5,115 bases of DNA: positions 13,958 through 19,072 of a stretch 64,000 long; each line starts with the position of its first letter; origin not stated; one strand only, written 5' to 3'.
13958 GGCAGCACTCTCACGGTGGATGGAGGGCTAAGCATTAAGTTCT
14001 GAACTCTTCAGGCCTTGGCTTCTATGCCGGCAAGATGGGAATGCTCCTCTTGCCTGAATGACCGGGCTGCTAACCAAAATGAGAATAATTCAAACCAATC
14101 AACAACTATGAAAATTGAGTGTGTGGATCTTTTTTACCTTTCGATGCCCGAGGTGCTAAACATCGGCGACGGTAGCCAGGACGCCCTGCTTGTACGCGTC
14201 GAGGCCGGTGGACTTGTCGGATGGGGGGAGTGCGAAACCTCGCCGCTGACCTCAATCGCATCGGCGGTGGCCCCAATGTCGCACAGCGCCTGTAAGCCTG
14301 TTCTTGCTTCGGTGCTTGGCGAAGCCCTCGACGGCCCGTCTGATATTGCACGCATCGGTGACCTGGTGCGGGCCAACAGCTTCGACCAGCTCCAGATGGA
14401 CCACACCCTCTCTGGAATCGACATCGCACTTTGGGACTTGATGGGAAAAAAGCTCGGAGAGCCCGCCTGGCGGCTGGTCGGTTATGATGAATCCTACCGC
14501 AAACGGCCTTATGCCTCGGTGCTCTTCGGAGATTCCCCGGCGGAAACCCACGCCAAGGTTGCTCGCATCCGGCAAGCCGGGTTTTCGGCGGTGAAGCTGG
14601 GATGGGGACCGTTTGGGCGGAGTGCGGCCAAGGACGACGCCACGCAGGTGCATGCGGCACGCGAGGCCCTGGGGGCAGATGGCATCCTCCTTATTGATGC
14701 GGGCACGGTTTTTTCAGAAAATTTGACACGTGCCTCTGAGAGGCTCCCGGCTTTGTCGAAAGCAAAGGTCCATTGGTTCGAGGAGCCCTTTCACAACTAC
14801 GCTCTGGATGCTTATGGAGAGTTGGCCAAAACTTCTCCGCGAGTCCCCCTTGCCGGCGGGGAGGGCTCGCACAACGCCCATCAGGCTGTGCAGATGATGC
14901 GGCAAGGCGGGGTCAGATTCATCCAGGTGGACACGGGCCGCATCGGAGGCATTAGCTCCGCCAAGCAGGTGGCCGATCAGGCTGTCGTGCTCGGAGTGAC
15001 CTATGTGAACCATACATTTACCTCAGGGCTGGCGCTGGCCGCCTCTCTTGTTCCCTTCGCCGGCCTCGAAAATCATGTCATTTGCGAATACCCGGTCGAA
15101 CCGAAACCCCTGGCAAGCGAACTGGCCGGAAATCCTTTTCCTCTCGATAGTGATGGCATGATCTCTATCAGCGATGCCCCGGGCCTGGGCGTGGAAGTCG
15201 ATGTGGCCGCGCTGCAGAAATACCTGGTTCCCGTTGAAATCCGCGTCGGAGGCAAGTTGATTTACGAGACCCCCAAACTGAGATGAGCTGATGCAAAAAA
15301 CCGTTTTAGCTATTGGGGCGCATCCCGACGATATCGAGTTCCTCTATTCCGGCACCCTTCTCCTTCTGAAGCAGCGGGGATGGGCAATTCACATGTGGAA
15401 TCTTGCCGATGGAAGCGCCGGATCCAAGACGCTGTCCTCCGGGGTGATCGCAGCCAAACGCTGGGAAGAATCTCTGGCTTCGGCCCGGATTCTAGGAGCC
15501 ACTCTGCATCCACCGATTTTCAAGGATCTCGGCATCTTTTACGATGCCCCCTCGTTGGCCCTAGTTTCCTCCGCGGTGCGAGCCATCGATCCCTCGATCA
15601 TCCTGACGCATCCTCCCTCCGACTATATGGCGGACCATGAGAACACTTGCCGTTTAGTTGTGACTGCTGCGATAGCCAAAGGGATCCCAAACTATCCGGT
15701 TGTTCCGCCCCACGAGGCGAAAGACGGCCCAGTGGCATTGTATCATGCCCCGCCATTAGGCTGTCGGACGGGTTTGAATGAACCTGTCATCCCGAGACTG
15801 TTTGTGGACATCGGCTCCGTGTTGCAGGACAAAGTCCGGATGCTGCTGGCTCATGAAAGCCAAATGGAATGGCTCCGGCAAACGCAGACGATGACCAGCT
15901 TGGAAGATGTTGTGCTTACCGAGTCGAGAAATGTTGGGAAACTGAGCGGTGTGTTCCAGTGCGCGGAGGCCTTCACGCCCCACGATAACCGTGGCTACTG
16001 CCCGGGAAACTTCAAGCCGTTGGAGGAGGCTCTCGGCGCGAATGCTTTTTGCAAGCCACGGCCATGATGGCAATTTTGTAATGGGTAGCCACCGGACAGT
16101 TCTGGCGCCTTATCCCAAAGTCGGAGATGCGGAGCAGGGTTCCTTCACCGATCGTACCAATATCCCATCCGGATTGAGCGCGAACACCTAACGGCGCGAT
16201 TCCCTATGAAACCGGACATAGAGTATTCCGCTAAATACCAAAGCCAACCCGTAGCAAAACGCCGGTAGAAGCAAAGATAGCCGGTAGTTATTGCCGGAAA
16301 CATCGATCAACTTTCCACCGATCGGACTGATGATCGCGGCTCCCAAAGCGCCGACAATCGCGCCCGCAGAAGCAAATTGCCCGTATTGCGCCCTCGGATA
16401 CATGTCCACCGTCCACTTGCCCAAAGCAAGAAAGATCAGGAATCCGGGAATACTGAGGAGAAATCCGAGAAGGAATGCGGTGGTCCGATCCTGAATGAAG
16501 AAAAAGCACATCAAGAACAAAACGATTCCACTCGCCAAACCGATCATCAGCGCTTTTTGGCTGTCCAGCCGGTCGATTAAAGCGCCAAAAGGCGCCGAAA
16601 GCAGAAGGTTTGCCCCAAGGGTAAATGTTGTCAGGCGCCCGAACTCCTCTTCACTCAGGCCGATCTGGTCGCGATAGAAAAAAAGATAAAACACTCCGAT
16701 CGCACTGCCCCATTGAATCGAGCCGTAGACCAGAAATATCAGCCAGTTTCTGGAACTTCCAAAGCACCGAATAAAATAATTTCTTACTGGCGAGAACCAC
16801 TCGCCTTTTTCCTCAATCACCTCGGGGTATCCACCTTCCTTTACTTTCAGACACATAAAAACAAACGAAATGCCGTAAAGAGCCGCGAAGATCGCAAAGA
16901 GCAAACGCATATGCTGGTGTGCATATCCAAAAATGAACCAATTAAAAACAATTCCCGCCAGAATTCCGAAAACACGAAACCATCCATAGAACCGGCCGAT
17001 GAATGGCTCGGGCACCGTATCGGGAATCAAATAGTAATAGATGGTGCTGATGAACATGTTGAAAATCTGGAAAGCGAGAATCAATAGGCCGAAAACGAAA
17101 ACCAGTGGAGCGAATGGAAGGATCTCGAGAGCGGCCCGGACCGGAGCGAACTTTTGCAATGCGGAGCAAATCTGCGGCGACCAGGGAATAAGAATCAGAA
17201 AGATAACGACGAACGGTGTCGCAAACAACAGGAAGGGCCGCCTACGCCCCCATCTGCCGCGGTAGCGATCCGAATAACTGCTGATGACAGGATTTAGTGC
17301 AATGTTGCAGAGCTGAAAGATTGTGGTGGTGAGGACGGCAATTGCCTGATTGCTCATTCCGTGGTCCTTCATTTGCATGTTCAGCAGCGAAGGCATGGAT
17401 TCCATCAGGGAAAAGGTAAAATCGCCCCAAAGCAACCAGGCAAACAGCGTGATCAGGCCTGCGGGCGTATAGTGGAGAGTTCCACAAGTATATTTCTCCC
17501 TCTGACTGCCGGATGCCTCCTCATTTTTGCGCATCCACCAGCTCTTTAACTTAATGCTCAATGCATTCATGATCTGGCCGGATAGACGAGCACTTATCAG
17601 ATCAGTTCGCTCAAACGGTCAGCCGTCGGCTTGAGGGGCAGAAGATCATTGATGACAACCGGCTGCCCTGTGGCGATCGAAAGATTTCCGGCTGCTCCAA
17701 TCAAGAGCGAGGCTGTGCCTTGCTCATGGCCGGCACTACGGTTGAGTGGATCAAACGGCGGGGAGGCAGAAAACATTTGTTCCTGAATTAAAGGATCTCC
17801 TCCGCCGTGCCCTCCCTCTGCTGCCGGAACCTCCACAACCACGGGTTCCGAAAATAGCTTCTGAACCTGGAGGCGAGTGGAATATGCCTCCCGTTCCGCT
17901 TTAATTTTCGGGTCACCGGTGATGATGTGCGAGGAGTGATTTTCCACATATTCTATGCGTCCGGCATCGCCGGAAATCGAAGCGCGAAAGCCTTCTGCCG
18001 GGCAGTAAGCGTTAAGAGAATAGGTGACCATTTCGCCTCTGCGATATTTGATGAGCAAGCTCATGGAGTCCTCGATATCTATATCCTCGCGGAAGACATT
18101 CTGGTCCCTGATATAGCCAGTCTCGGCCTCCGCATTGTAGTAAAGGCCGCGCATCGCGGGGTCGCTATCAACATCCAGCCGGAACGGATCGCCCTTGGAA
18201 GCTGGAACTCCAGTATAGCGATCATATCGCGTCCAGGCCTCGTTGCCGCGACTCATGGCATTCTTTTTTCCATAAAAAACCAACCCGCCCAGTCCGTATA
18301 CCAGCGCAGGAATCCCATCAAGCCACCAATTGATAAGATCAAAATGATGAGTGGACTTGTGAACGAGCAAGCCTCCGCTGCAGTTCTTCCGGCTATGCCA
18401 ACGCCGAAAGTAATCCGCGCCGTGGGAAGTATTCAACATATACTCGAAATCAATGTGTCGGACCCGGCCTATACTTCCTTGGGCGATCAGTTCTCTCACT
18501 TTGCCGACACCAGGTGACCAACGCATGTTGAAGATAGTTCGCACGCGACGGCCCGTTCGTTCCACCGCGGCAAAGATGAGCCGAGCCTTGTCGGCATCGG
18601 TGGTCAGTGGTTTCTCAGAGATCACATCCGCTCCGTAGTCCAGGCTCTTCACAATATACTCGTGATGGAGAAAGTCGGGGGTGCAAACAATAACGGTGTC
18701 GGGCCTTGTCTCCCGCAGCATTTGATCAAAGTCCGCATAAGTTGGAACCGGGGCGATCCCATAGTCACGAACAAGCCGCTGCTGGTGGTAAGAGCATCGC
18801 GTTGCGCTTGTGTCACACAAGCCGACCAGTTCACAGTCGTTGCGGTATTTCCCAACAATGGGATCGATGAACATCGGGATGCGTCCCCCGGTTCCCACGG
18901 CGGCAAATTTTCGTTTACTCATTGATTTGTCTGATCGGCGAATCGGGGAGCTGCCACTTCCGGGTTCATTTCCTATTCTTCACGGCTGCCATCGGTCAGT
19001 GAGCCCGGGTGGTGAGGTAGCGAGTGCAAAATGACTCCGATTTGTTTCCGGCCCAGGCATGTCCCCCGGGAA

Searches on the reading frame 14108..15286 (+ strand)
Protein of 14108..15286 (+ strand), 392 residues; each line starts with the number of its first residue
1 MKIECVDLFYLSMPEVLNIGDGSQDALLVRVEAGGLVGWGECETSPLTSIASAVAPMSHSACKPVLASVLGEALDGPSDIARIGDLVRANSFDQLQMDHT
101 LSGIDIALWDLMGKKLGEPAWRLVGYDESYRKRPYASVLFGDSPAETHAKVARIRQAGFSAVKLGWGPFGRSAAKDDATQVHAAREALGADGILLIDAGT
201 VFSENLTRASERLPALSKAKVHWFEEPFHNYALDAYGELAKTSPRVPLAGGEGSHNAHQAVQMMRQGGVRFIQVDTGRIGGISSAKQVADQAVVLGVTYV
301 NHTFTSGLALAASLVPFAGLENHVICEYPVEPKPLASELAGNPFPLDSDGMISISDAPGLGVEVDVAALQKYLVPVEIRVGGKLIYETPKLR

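Call 5: search_protein_families(library=pfam, proteins=[window:14108-15286:+], max_evalue=0.01)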
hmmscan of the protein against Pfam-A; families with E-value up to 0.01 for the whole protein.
window:14108-15286:+ (392 aa): 2 families
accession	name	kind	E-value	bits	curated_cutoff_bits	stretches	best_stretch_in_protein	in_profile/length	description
PF13378.12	MR_MLE_C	-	1.2e-45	156.4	29.4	1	149-365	4-216/219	Enolase C-terminal domain-like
PF02746.21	MR_MLE_N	-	4.6e-08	33.7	22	1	23-125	25-117/117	Mandelate racemase / muconate lactonizing enzyme, N-terminal domain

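Call 6: search_protein_families(library=ncbifam, proteins=[window:14108-15286:+], max_evalue=0.01)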
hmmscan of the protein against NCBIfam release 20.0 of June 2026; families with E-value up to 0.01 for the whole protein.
window:14108-15286:+ (392 aa): 14 families
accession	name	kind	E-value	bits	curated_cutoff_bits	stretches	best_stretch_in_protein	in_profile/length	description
NF040790.2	glucon_galact_dh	equivalog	4.2e-31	108.1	750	1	22-374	21-371/390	bifunctional D-gluconate/D-galactonate dehydratase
NF040866.1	AraD_Arch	equivalog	5.3e-31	107.9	650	1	100-373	103-370/372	arabinonate dehydratase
NF010624.0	PRK14017.1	equivalog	1.7e-30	106.4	311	1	28-371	17-359/382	galactonate dehydratase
NF047820.1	TalGalacDh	equivalog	8.5e-23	80.8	500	1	60-363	67-355/371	L-talarate/galactarate dehydratase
NF043051.1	ManoateDhtManD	equivalog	1.3e-19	70.3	550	2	181-372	195-383/403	D-mannonate dehydratase ManD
NF011968.0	PRK15440.1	equivalog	5.1e-19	68.4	393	1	99-366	124-385/395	L-rhamnonate dehydratase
TIGR02534.1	mucon_cyclo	subfamily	1.4e-17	63.8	334.95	1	24-372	27-365/368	muconate/chloromuconate family cycloisomerase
NF011654.0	PRK15072.1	subfamily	1.4e-17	63.7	430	2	181-372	196-384/404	D-galactonate dehydratase family protein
NF043002.1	HProlDhtase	equivalog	2.9e-16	59.3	500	1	26-370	33-360/366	cis-3-hydroxy-L-proline dehydratase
NF042940.1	racemase_DgcA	equivalog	3e-13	49.7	400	1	24-314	24-282/323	N-acetyl-D-Glu racemase DgcA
TIGR01928.1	menC_lowGC_arch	equivalog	1.8e-08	33.8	200.65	1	24-291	21-270/325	o-succinylbenzoate synthase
NF002782.0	PRK02901.1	equivalog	3.2e-06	26.4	288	1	158-313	102-251/328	o-succinylbenzoate synthase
TIGR01927.1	menC_gam_Gplu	equivalog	0.00027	20.3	130.55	1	25-312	22-274/307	o-succinylbenzoate synthase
TIGR03247.1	glucar-dehydr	equivalog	0.0025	16.6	828.7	0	339-371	373-404/441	glucarate dehydratase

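Call 60: search_solved_structures(query=window:14108-15286:+, max_evalue=1e-10)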
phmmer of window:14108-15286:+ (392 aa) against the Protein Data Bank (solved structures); distinct sequences matched with E-value up to 1e-10: 73 (the best 60 are shown).
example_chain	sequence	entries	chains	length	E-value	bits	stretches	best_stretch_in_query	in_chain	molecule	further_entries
2hzg_A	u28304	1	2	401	2.2e-144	484.6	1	1-391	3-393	Mandelate racemase/muconate lactonizing enzyme/Enolase superfamily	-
3sjn_A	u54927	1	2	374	3.3e-42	148.2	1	2-374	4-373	Mandelate racemase/muconate lactonizing protein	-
3bjs_A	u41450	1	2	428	5.9e-39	137.5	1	3-373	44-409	Mandelate racemase/muconate lactonizing enzyme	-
4ggb_A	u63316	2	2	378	3e-31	112.2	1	27-375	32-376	Putative uncharacterized protein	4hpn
3ozm_A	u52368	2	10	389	1.2e-28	103.6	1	99-366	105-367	Putative mandelate racemase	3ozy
3h12_A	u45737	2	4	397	1.2e-28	103.6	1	99-366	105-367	mandelate racemase | Putative mandelate racemase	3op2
3ssz_A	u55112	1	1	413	4.6e-27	98.4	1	100-370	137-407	Mandelate racemase/muconate lactonizing enzyme, N-terminal domain protein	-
3sqs_A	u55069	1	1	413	1e-26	97.3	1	100-372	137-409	mandelate racemase/muconate lactonizing protein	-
3n4e_A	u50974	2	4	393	6.2e-26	94.7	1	25-371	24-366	Mandelate racemase/muconate lactonizing enzyme, C-terminal domain protein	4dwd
3stp_A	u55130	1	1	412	1.1e-25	93.9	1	77-371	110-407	Galactonate dehydratase, putative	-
3ddm_A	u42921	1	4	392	3.3e-25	92.3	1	23-371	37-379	Putative mandelate racemase/muconate lactonizing enzyme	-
2qq6_A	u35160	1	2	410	8e-22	81.1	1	26-368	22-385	Mandelate racemase/muconate lactonizing enzyme-like protein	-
5xd7_A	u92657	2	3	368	2.1e-21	79.7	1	100-372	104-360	3,6-anhydro-alpha-L-galactonate cycloisomerase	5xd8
3rcy_A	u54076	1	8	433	2.9e-21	79.3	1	22-368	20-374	Mandelate racemase/muconate lactonizing enzyme-like protein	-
3t4w_A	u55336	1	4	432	3.1e-21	79.2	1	22-369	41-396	Mandelate racemase/muconate lactonizing enzyme family protein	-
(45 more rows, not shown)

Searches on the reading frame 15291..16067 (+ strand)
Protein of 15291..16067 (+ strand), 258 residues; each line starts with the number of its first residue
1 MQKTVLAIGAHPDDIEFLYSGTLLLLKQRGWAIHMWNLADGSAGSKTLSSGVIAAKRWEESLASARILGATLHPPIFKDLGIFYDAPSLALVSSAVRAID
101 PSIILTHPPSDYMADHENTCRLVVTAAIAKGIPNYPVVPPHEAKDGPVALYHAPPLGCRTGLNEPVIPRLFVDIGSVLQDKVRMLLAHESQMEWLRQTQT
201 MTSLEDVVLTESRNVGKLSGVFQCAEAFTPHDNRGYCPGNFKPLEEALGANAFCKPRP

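Call 5: search_protein_families(library=pfam, proteins=[window:15291-16067:+], max_evalue=0.01)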
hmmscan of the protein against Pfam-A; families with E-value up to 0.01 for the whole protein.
window:15291-16067:+ (258 aa): 1 family
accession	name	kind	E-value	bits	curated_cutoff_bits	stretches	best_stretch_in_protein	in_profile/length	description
PF02585.22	PIG-L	-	3.2e-19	70.2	28.2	1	6-126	1-128/129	GlcNAc-PI de-N-acetylase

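Call 6: search_protein_families(library=ncbifam, proteins=[window:15291-16067:+], max_evalue=0.01)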
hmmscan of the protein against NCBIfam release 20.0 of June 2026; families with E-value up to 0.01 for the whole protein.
window:15291-16067:+ (258 aa): 2 families
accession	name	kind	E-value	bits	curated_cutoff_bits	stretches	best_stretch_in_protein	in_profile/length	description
TIGR04001.1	thiol_BshB1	equivalog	8.4e-24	84.5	182.5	1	4-228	3-218/226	bacillithiol biosynthesis deacetylase BshB1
TIGR04000.1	thiol_BshB2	equivalog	1.6e-07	31.2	195.25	1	4-201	2-194/217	bacillithiol biosynthesis deacetylase BshB2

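Call 61: search_solved_structures(query=window:15291-16067:+, max_evalue=0.001)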
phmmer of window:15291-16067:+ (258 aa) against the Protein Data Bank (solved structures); distinct sequences matched with E-value up to 0.001: 7.
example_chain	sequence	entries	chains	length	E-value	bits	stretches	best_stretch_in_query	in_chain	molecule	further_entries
2ixd_A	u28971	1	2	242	2.8e-12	49.7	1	5-223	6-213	LMBE-RELATED PROTEIN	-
6p2t_A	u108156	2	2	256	1e-09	41.3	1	4-226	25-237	N-acetyl-alpha-D-glucosaminyl L-malate deacetylase 1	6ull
5cgz_A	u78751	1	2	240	6.7e-08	35.3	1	3-217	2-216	4-oxalmesaconate hydratase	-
1uan_A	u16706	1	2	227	5.4e-07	32.3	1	5-137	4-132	hypothetical protein TT1542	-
8bgn_A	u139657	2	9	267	1.3e-05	27.9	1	3-192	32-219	Diacetylchitobiose deacetylase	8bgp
8bgo_A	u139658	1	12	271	1.3e-05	27.8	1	3-192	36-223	Diacetylchitobiose deacetylase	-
3we7_A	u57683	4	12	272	6.3e-05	25.6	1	3-191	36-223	Putative uncharacterized protein PH0499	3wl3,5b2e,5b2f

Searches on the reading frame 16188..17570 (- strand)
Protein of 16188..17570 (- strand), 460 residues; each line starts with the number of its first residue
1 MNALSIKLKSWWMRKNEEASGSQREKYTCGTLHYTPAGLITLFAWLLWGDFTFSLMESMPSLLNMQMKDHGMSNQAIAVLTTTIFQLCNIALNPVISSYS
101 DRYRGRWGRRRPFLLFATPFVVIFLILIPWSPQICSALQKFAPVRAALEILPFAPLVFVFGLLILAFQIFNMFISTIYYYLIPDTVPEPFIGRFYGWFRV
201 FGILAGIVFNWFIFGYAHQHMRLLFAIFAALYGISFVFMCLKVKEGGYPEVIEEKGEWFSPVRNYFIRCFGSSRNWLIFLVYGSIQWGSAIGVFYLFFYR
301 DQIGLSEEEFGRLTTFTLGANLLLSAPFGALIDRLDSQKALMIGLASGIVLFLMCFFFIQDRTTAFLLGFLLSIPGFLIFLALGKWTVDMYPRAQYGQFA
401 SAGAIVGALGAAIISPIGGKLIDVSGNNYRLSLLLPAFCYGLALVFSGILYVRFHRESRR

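Call 24: search_protein_families(library=pfam, proteins=[window:16188-17570:-], max_evalue=0.001)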
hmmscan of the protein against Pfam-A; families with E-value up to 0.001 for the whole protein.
window:16188-17570:- (460 aa): 3 families
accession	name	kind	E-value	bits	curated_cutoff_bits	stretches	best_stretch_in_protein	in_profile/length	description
PF07690.21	MFS_1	-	1.9e-21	76.8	33.4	2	54-306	9-235/347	Major Facilitator Superfamily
PF13347.12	MFS_2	-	4.2e-21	75.4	27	1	71-447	29-406/427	MFS/sugar transport protein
PF12832.13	MFS_1_like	-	1.2e-09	38.2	25.2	1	53-427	12-367/373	MFS_1 like family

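Call 48: search_protein_families(library=ncbifam, proteins=[window:16188-17570:-], max_evalue=0.00001)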
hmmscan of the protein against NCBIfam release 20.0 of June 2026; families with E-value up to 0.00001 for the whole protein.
window:16188-17570:- (460 aa): 2 families
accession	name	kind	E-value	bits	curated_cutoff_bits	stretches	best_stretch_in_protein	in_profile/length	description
TIGR00792.1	gph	subfamily_domain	3e-06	26.2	231.35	0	74-374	33-323/437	glycoside-pentoside-hexuronide (GPH):cation symporter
NF007237.0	PRK09669.1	subfamily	5.9e-06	25.2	610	0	86-135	55-104/461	putative symporter YagG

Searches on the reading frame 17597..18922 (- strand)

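Call 24: search_protein_families(library=pfam, proteins=[window:17597-18922:-], max_evalue=0.001)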
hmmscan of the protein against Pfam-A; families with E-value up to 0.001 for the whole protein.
window:17597-18922:- (441 aa): 4 families
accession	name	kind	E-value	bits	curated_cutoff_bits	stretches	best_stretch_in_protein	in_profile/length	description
PF02894.22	GFO_IDH_MocA_C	-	6.7e-22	78.8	22.9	1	143-422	1-216/218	Oxidoreductase family, C-terminal alpha/beta domain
PF01408.29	GFO_IDH_MocA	-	3.6e-18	66.8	24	1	5-128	2-117/120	Oxidoreductase family, NAD-binding Rossmann fold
PF22725.1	GFO_IDH_MocA_C3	-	3.1e-15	56.7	27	1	141-213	3-73/124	GFO/IDH/MocA C-terminal domain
PF03447.22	NAD_binding_3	-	1.7e-05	26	24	1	29-128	21-114/116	Homoserine dehydrogenase, NAD binding domain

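Call 48: search_protein_families(library=ncbifam, proteins=[window:17597-18922:-], max_evalue=0.00001)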
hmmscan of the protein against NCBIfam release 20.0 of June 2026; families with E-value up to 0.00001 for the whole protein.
window:17597-18922:- (441 aa): 8 families
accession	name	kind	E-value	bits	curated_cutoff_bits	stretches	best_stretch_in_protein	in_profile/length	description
TIGR04380.1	myo_inos_iolG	equivalog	5.3e-22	78.1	355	1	6-214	4-198/330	inositol 2-dehydrogenase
NF052479.1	LevoglcsnDh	equivalog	4.7e-18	65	650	1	62-202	62-203/386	levoglucosan dehydrogenase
NF041392.1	XylDh_Gfo6_Halo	equivalog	2.9e-14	52.6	350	1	47-157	55-166/350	D-xylose 1-dehydrogenase Gfo6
NF040723.1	UDP-GlcNAcDh_Arch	equivalog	3.6e-13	49.7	450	1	28-156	23-143/302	UDP-N-acetylglucosamine 3-dehydrogenase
NF007574.0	PRK10206.1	equivalog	9.5e-10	38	352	1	63-159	55-151/345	oxidoreductase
NF058561.1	BT_2158_fam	equivalog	1e-09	37.5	750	1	28-158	55-181/487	glycoside 3-dehydrogenase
NF008607.0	PRK11579.1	subfamily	4.9e-09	35.6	330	1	59-195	50-183/346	oxidoreductase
NF052679.1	InsChiInosDhIolG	equivalog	2.4e-08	33.4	540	1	47-154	41-148/343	bifunctional inositol 2-dehydrogenase/D-chiro-inositol 1-dehydrogenase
